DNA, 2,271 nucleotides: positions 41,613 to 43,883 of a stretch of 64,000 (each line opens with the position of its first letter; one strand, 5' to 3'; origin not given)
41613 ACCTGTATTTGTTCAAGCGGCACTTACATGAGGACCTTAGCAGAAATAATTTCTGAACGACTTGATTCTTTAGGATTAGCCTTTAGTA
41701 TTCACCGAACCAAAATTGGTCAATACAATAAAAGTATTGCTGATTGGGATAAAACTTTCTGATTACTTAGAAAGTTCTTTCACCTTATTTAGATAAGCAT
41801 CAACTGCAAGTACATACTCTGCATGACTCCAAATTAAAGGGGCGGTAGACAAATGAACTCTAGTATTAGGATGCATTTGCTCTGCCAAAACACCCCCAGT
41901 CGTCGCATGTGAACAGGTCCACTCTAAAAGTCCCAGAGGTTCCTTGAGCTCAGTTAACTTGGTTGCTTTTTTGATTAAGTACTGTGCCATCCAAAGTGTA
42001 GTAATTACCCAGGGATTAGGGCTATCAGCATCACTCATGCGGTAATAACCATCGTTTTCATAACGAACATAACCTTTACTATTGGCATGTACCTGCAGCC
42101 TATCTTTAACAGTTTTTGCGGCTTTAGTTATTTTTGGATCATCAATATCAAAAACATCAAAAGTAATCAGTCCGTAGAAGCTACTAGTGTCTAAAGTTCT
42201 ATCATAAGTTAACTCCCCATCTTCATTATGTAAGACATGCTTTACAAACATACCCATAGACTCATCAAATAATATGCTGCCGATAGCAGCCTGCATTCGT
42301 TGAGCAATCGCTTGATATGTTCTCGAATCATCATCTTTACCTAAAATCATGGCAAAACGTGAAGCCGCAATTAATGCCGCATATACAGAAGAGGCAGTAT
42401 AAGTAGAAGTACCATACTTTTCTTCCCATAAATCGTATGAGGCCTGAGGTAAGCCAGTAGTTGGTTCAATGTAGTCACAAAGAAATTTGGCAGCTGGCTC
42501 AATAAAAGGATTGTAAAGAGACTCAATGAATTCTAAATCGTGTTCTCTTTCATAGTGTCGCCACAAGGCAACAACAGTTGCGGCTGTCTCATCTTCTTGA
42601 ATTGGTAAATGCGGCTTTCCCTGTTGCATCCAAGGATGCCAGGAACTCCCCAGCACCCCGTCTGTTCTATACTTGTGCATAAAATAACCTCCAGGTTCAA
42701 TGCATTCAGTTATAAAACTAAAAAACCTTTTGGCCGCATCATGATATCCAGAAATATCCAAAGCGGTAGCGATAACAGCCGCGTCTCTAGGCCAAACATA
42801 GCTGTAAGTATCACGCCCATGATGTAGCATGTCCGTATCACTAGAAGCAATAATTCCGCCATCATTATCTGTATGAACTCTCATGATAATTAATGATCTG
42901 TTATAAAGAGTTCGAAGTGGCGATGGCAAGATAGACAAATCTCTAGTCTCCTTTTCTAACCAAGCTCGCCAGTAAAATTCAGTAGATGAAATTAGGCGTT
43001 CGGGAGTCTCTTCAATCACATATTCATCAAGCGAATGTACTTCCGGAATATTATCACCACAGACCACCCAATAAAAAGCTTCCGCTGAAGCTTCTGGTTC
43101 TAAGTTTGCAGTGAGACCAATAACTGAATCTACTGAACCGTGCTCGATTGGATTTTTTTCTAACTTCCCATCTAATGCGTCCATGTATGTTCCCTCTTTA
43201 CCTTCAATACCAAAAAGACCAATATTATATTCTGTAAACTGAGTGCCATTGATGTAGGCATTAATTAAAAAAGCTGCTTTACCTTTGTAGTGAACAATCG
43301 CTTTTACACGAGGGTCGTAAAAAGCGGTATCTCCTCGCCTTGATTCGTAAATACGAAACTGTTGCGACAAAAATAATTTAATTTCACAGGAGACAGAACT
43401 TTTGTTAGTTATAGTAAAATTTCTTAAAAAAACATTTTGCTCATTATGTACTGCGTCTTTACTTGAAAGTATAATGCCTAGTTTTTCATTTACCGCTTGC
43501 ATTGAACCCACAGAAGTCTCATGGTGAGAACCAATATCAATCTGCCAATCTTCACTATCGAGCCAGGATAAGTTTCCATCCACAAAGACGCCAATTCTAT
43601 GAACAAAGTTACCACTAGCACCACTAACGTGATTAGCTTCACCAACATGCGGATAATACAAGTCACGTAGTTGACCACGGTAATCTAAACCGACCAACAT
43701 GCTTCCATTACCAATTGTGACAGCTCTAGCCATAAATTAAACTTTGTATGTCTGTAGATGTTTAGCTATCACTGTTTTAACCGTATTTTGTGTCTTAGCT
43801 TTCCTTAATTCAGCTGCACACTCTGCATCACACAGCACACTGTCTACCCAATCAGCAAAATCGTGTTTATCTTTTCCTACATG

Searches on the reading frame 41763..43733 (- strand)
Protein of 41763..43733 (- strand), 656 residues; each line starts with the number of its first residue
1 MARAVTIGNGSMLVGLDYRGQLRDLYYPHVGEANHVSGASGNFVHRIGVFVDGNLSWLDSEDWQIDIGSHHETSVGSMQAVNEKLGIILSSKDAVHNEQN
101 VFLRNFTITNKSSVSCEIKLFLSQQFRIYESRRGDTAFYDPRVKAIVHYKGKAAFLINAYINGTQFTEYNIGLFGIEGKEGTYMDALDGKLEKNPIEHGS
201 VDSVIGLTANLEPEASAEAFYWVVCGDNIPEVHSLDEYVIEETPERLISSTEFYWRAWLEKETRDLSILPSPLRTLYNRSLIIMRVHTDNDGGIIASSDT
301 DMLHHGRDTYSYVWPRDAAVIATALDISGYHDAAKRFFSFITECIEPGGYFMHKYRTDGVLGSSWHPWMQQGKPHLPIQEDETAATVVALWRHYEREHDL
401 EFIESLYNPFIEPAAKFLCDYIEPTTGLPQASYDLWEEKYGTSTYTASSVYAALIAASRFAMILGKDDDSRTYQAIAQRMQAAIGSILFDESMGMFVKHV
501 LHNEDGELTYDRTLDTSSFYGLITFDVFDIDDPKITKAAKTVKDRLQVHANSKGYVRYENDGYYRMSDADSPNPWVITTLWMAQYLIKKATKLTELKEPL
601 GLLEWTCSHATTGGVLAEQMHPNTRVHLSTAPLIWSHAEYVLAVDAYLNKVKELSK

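Call 103: search_protein_families(library=ncbifam, proteins=[window:41763-43733:-], max_evalue=0.00001)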
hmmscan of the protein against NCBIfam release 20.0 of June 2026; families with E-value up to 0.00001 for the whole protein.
window:41763-43733:- (656 aa): 4 families
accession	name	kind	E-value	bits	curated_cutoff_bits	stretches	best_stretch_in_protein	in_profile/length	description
TIGR01577.1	oligosac_amyl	hypoth_equivalog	1.2e-98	331.4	820.7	1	12-644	1-610/616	oligosaccharide amylase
TIGR01535.1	glucan_glucosid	equivalog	5.4e-28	97.8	741.9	1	200-644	175-643/662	glucan 1,4-alpha-glucosidase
NF041084.1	trehalase_H1_Arch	equivalog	4.9e-21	75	820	1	237-645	178-568/570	alpha,alpha-trehalase TreH1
NF041085.1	trehalase_H2_Arch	equivalog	1.2e-20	73.5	1000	1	254-644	196-573/579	alpha,alpha-trehalase TreH2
